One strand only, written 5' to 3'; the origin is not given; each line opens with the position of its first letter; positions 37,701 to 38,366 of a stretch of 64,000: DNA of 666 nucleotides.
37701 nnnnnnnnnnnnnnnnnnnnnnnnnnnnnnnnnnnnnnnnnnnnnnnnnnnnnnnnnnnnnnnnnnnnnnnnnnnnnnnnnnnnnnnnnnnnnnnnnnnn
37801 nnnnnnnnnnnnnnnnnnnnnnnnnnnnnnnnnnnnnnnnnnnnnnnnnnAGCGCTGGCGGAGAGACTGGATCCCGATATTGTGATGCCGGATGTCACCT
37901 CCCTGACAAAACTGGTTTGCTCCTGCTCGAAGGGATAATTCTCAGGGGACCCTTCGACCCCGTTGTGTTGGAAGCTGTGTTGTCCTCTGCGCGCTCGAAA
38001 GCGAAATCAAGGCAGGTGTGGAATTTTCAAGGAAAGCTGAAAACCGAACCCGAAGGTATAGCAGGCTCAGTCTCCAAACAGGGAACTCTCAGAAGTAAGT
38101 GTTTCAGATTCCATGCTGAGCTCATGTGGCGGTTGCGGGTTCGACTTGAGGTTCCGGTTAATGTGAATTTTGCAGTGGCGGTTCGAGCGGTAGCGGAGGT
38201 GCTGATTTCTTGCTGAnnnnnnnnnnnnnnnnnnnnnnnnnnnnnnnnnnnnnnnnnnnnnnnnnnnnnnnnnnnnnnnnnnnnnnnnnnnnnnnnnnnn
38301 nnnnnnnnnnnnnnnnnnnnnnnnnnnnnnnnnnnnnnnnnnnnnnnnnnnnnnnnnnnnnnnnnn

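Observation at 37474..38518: Consensus sigma-54 promoter and a strong intrinsic terminator bracket ~0.68 kb of AT-rich sequence with no credible ORF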

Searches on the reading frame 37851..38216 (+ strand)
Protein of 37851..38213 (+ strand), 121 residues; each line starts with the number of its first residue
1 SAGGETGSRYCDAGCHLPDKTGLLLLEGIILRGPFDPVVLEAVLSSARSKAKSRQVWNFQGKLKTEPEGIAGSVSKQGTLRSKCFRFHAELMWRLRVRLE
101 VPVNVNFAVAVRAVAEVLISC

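Call 7: search_protein_families(library=pfam, proteins=[window:37917-38216:+], max_evalue=0.01)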
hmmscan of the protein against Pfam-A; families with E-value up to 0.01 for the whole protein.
window:37917-38216:+ (99 aa): 0 families

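Call 40: search_protein_representatives(protein=window:37851-38213:+)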
Query: 121 residues. Proteins with E-value up to 0.001 (for the whole library): 7; up to 1e-10: 2; up to 1e-30: 1. The best 7 are listed.
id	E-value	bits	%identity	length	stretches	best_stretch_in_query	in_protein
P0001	1.1e-48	180.6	88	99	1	23-121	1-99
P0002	4.7e-11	59.2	52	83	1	31-97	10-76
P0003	7.7e-09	52.1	66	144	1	30-82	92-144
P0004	9.9e-07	45.3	51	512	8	57-78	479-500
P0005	1.7e-06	44.5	33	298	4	36-80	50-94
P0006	1.7e-04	38.1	40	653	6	56-94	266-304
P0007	6.7e-04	36.1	51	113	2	30-82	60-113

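Call 43: find_homologous_proteins(query=P0003)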
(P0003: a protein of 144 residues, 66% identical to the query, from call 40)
Query P0003 (144 aa): 71 proteins with E <= 0.001 among 204 candidates.
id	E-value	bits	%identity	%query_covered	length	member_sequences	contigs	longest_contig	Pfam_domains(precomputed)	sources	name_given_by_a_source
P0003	7.7e-85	299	100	100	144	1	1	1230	PF00072.31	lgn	-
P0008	2.1e-69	249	85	100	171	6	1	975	PF00072.31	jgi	jgi:DNA-binding NtrC family response regulator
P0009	1.2e-61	224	76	100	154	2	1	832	PF00072.31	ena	-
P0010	5.0e-60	219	74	100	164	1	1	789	PF00072.31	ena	-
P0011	5.8e-60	219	75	100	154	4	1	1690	PF00072.31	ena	-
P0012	2.2e-59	217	73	100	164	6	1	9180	PF00072.31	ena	-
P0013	5.7e-59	216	76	100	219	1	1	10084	PF00072.31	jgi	jgi:CheY-like chemotaxis protein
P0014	2.4e-58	214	71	100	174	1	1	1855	PF00072.31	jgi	jgi:DNA-binding NtrC family response regulator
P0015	3.0e-58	213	73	100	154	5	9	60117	PF00072.31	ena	-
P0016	6.3e-58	212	72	100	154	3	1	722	PF00072.31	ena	-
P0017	7.4e-58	212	73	100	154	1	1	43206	PF00072.31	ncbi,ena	-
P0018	1.5e-57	211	74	100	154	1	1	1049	PF00072.31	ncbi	-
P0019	2.2e-57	211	72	99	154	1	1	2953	PF00072.31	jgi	jgi:DNA-binding NtrC family response regulator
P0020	2.1e-56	207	73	99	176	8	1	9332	PF00072.31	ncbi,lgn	-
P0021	5.8e-56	206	70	100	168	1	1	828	PF00072.31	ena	-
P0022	9.2e-56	205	71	100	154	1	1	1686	PF00072.31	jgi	jgi:YesN/AraC family two-component response regulator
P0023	1.3e-55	205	71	99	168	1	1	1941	PF00072.31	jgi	jgi:YesN/AraC family two-component response regulator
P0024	2.1e-55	204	71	100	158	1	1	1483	PF00072.31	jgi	jgi:two-component system, response regulator YesN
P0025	6.2e-55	203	71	99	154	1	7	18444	PF00072.31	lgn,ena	-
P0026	1.2e-53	198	69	100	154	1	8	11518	PF00072.31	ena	-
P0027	1.2e-52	195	69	100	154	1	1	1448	PF00072.31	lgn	-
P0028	2.4e-50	188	70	96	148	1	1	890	PF00072.31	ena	-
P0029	2.4e-49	185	70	96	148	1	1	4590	PF00072.31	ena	-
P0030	2.6e-49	184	69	96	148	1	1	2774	PF00072.31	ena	-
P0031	3.7e-45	171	68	92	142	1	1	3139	PF00072.31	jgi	jgi:DNA-binding NtrC family response regulator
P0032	1.1e-43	166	72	79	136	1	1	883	PF00072.31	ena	-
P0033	1.4e-42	163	63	85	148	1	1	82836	PF00072.31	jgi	jgi:DNA-binding NtrC family response regulator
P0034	1.7e-42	162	61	98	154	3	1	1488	PF00072.31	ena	-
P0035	2.2e-42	162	60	96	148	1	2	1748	PF00072.31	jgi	jgi:two-component system C4-dicarboxylate transport response regulator DctD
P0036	4.8e-42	161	63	94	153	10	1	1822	PF00072.31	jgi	-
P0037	7.6e-42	160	61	93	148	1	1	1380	PF00072.31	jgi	jgi:DNA-binding NtrC family response regulator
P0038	9.2e-42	160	62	96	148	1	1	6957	PF00072.31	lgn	-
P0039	1.1e-41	160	61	96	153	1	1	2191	PF00072.31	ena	-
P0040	1.5e-41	159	64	93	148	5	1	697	PF00072.31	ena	-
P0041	5.3e-41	158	59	96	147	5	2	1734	PF00072.31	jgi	-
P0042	6.4e-41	157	61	92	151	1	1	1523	PF00072.31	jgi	jgi:two-component system, NtrC family, response regulator AtoC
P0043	6.7e-41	157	61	96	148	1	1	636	PF00072.31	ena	-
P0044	7.6e-40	154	57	96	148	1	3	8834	PF00072.31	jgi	jgi:two-component system, NtrC family, C4-dicarboxylate transport response regulator DctD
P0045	8.2e-40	154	59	93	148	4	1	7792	PF00072.31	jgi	jgi:DNA-binding response OmpR family regulator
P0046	4.0e-39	152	72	72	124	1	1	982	PF00072.31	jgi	jgi:two-component system response regulator YesN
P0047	5.0e-39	151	64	84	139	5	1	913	PF00072.31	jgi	jgi:DNA-binding NtrC family response regulator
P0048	5.4e-39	151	60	94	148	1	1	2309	PF00072.31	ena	-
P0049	7.9e-39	151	59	96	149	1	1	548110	PF00072.31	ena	-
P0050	1.1e-38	150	58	96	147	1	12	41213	PF00072.31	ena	-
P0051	1.5e-38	150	59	96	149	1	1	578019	PF00072.31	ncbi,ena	-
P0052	2.2e-38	149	57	96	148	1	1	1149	PF00072.31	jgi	jgi:DNA-binding NtrC family response regulator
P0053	3.4e-37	145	60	90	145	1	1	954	PF00072.31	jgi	jgi:DNA-binding response OmpR family regulator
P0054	2.2e-36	143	66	80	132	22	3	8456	PF00072.31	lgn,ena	-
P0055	4.7e-36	142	62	79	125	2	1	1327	PF00072.31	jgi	-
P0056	9.0e-36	141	54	96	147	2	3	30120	PF00072.31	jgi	-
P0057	3.7e-35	139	67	72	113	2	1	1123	PF00072.31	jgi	jgi:YesN/AraC family two-component response regulator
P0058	2.4e-34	136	65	79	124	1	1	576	PF00072.31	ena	-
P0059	3.9e-32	129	53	96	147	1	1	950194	PF00072.31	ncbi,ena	-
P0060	6.9e-32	128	55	90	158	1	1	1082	PF00072.31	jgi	jgi:DNA-binding NtrC family response regulator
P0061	2.9e-31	126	69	63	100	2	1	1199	PF00072.31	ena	-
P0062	9.9e-31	124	59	78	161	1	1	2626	PF00072.31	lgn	-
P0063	1.0e-30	124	63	68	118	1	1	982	PF00072.31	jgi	jgi:YesN/AraC family two-component response regulator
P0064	2.3e-30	123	52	94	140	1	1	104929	PF00072.31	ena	-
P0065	2.4e-30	123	52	94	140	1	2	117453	PF00072.31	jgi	-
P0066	2.7e-30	123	59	78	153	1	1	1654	PF00072.31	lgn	-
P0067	3.5e-30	123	64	74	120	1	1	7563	PF00072.31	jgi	jgi:DNA-binding NtrC family response regulator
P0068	1.2e-29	121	48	96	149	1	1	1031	PF00072.31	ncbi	-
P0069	2.4e-29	120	54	88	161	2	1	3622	PF00072.31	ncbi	-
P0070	5.3e-28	116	51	94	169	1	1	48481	PF00072.31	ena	-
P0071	1.6e-27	114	50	94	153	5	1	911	PF00072.31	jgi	-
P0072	3.4e-27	113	51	94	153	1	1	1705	PF00072.31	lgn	-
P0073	1.3e-26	111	49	94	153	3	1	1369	PF00072.31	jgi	jgi:DNA-binding NtrC family response regulator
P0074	2.4e-26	110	48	94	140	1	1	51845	PF00072.31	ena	-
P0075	2.9e-25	107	65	56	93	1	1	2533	PF00072.31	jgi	jgi:DNA-binding NarL/FixJ family response regulator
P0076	3.1e-25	107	52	80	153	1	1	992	PF00072.31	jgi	jgi:DNA-binding NtrC family response regulator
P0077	4.0e-21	93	45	94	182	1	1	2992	PF00072.31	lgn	-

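Call 45: find_encoding_contigs(protein=P0015, flank=4000, max_places=4)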
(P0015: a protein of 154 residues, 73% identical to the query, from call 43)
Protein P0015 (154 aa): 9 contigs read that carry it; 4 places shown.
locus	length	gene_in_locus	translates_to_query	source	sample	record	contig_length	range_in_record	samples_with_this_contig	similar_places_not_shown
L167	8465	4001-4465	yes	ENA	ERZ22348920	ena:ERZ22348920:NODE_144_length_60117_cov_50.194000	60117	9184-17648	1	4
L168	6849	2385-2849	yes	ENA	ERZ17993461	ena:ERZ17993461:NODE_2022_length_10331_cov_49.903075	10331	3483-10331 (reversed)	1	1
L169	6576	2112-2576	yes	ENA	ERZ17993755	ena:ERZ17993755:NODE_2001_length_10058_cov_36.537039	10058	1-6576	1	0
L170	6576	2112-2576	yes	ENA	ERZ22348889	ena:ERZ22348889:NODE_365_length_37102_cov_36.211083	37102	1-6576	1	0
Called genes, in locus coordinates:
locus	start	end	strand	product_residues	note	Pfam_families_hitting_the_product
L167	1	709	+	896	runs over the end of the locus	PF20245:DUF6600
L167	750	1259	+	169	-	PF06172:Cupin_5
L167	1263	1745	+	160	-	PF02639:DUF188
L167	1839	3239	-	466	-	PF00270:DEAD, PF04851:ResIII (weak), PF00271:Helicase_C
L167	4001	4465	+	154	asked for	PF00072:Response_reg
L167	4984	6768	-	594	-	PF00009:GTP_EFTU, PF03144:GTP_EFTU_D2, PF00679:EFG_C, PF21018:BipA_C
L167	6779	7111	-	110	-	PF13499:EF-hand_7, PF13202:EF-hand_5 (faint), PF13405:EF-hand_6 (faint), PF13833:EF-hand_8 (faint), PF00036:EF-hand_1 (weak)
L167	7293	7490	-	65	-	-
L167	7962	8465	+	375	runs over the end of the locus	PF13531:SBP_bac_11, PF01547:SBP_bac_1, PF13416:SBP_bac_8, PF13343:SBP_bac_6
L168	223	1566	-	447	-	PF00270:DEAD, PF04851:ResIII (weak), PF00271:Helicase_C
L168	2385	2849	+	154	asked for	PF00072:Response_reg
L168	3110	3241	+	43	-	-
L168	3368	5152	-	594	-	PF00009:GTP_EFTU, PF03144:GTP_EFTU_D2, PF00679:EFG_C, PF21018:BipA_C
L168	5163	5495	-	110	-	PF13499:EF-hand_7, PF13202:EF-hand_5 (faint), PF13405:EF-hand_6 (faint), PF13833:EF-hand_8 (faint), PF00036:EF-hand_1 (weak)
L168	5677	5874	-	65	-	-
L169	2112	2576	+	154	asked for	PF00072:Response_reg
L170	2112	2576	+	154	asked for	PF00072:Response_reg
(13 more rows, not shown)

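Call 46: find_encoding_contigs(protein=P0017, flank=4000, max_places=2)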
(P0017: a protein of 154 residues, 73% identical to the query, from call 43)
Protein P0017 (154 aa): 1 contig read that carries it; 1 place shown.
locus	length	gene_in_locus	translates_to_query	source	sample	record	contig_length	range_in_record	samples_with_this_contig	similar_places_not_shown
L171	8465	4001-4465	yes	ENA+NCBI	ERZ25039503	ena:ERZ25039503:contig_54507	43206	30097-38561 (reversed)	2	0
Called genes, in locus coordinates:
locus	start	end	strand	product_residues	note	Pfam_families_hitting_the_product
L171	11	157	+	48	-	PF18919:DUF5670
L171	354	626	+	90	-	PF04972:BON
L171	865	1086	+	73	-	-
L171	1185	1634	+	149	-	PF05981:CreA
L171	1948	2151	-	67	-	-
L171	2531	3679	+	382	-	PF07690:MFS_1, PF05977:MFS_3 (weak), PF07690:MFS_1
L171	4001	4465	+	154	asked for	PF00072:Response_reg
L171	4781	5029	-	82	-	PF11006:DUF2845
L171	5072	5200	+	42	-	-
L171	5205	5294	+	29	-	-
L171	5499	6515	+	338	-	PF01590:GAF, PF13185:GAF_2, PF13492:GAF_3 (weak), PF00990:GGDEF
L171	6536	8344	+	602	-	PF00916:Sulfate_transp, PF01740:STAS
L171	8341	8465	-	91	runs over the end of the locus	-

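Call 48: find_encoding_contigs(protein=P0001, flank=4000, max_places=4)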
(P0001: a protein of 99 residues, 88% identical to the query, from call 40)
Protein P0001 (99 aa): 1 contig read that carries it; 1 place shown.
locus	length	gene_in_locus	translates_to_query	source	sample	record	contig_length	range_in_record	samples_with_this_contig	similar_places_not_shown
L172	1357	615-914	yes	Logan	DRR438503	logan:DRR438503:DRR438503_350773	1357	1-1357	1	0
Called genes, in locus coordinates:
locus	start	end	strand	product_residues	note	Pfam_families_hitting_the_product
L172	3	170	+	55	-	?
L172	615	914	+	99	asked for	-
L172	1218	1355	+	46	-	?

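Call 49: find_encoding_contigs(protein=P0033, flank=4000, max_places=2)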
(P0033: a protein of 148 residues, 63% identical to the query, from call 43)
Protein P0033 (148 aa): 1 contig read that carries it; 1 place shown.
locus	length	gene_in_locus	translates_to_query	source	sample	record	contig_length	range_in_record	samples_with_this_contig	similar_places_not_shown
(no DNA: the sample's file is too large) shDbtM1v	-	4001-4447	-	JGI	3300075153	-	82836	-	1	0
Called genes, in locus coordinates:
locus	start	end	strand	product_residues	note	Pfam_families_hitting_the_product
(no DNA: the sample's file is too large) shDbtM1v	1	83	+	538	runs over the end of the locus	PF05681:Fumerase, PF05683:Fumerase_C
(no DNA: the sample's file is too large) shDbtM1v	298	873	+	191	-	PF02674:Colicin_V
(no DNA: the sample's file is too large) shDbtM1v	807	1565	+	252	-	PF03819:MazG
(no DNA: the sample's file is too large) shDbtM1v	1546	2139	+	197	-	-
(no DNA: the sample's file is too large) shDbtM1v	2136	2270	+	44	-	-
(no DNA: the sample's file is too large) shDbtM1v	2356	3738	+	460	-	PF00072:Response_reg, PF00158:Sigma54_activat, PF14532:Sigma54_activ_2, PF07728:AAA_5, PF25601:AAA_lid_14, PF02954:HTH_8 (weak)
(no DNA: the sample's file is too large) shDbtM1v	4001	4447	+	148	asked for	PF00072:Response_reg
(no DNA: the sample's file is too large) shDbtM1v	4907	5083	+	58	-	-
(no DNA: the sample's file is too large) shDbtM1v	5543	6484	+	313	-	PF01058:Oxidored_q6, PF14720:NiFe_hyd_SSU_C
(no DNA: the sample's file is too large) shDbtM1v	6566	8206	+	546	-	PF27537:HoxH (weak), PF00374:NiFeSe_Hases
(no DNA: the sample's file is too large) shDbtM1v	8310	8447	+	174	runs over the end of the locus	PF01750:HycI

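Call 50: find_encoding_contigs(protein=P0051, flank=4000, max_places=2)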
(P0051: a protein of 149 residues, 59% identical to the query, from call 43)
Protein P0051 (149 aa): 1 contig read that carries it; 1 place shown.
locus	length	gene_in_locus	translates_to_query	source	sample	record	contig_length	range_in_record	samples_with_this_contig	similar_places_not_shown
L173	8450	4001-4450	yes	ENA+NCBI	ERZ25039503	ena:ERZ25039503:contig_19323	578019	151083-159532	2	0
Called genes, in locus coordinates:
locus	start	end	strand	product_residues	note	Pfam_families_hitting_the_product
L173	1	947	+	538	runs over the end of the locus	PF05681:Fumerase, PF05683:Fumerase_C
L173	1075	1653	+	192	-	PF02674:Colicin_V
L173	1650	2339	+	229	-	PF01503:PRA-PH (weak), PF03819:MazG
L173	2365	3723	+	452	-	PF00072:Response_reg, PF00158:Sigma54_activat, PF14532:Sigma54_activ_2, PF07728:AAA_5, PF25601:AAA_lid_14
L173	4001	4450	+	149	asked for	PF00072:Response_reg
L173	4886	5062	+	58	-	-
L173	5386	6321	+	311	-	PF01058:Oxidored_q6, PF14720:NiFe_hyd_SSU_C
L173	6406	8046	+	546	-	PF27537:HoxH (weak), PF00374:NiFeSe_Hases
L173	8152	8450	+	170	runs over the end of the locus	PF01750:HycI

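Call 57: find_encoding_contigs(protein=P0025, flank=3000, max_places=3)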
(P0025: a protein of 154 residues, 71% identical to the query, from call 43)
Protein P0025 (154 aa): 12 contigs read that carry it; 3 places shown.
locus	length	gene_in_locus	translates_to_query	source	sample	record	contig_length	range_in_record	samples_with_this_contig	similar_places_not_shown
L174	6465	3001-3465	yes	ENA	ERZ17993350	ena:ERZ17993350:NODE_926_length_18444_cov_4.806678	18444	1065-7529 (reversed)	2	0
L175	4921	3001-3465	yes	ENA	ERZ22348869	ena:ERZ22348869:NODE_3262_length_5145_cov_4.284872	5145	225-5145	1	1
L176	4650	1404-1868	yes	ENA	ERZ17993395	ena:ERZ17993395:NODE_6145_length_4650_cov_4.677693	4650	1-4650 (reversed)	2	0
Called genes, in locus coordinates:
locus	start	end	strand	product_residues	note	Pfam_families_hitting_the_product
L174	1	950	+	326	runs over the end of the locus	-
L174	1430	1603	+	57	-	-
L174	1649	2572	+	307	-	PF17284:Spermine_synt_N, PF01564:Spermine_synth, PF08242:Methyltransf_12 (weak), PF13649:Methyltransf_25, PF13847:Methyltransf_31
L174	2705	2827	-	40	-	-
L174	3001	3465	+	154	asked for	PF00072:Response_reg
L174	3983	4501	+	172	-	PF00383:dCMP_cyt_deam_1, PF14437:MafB19-deam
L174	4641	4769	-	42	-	-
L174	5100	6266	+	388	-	PF00465:Fe-ADH, PF13685:Fe-ADH_2, PF25137:ADH_Fe_C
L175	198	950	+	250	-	-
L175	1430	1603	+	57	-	-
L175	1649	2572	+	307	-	PF17284:Spermine_synt_N, PF01564:Spermine_synth, PF08242:Methyltransf_12 (weak), PF13649:Methyltransf_25, PF13847:Methyltransf_31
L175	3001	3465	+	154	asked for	PF00072:Response_reg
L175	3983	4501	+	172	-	PF00383:dCMP_cyt_deam_1, PF14437:MafB19-deam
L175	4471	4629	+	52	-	-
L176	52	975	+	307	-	PF17284:Spermine_synt_N, PF01564:Spermine_synth, PF08242:Methyltransf_12 (weak), PF13649:Methyltransf_25, PF13847:Methyltransf_31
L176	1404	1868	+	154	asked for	PF00072:Response_reg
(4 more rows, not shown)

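Call 58: find_encoding_contigs(protein=P0059, flank=4000, max_places=2)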
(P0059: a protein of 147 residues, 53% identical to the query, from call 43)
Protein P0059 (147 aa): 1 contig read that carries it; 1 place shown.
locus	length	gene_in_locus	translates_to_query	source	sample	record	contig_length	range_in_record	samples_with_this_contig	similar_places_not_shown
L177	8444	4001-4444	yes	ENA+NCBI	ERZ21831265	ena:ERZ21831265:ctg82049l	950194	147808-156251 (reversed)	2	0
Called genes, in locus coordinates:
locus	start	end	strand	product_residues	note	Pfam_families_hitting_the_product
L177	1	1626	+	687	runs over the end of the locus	PF02922:CBM_48, PF00128:Alpha-amylase, PF21156:ISOA1-3_C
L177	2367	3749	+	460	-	PF00072:Response_reg, PF00158:Sigma54_activat, PF14532:Sigma54_activ_2, PF07728:AAA_5 (weak), PF25601:AAA_lid_14, PF02954:HTH_8 (weak)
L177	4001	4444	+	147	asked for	PF00072:Response_reg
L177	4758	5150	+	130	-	-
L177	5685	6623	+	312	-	PF01058:Oxidored_q6, PF14720:NiFe_hyd_SSU_C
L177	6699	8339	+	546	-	PF27537:HoxH, PF00374:NiFeSe_Hases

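Call 59: find_encoding_contigs(protein=P0064, flank=4000, max_places=2)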
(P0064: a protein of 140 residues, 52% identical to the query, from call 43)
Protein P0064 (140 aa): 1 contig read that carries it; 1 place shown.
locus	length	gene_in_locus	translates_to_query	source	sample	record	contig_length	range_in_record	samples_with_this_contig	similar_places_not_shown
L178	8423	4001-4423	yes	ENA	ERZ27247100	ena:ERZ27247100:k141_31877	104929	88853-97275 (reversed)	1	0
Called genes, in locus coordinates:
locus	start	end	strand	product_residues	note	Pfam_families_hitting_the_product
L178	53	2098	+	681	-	PF03030:H_PPase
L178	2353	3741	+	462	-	PF00072:Response_reg, PF00158:Sigma54_activat, PF14532:Sigma54_activ_2, PF07728:AAA_5, PF25601:AAA_lid_14, PF02954:HTH_8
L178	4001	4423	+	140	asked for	PF00072:Response_reg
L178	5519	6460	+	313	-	PF01058:Oxidored_q6, PF14720:NiFe_hyd_SSU_C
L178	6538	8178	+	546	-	PF27537:HoxH (weak), PF00374:NiFeSe_Hases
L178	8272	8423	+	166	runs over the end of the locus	PF01750:HycI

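Call 76: find_encoding_contigs(protein=P0074, flank=4000, max_places=2)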
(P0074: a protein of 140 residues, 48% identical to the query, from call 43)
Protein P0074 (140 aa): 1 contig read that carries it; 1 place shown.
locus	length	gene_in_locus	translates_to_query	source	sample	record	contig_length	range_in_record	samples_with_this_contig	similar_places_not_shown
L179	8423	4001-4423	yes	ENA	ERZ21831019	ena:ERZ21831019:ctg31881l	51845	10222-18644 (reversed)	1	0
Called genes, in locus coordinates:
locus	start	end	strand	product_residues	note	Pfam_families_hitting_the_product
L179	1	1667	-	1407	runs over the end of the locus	PF03924:CHASE, PF08447:PAS_3, PF13426:PAS_9, PF00989:PAS, PF08448:PAS_4, PF13426:PAS_9, PF08448:PAS_4, PF00989:PAS, +7 more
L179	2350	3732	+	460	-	PF00072:Response_reg, PF00158:Sigma54_activat, PF14532:Sigma54_activ_2, PF07728:AAA_5, PF25601:AAA_lid_14, PF02954:HTH_8 (weak)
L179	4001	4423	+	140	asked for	PF00072:Response_reg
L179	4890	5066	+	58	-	-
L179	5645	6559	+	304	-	PF01058:Oxidored_q6, PF14720:NiFe_hyd_SSU_C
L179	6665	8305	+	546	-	PF27537:HoxH (weak), PF00374:NiFeSe_Hases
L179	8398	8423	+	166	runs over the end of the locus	PF01750:HycI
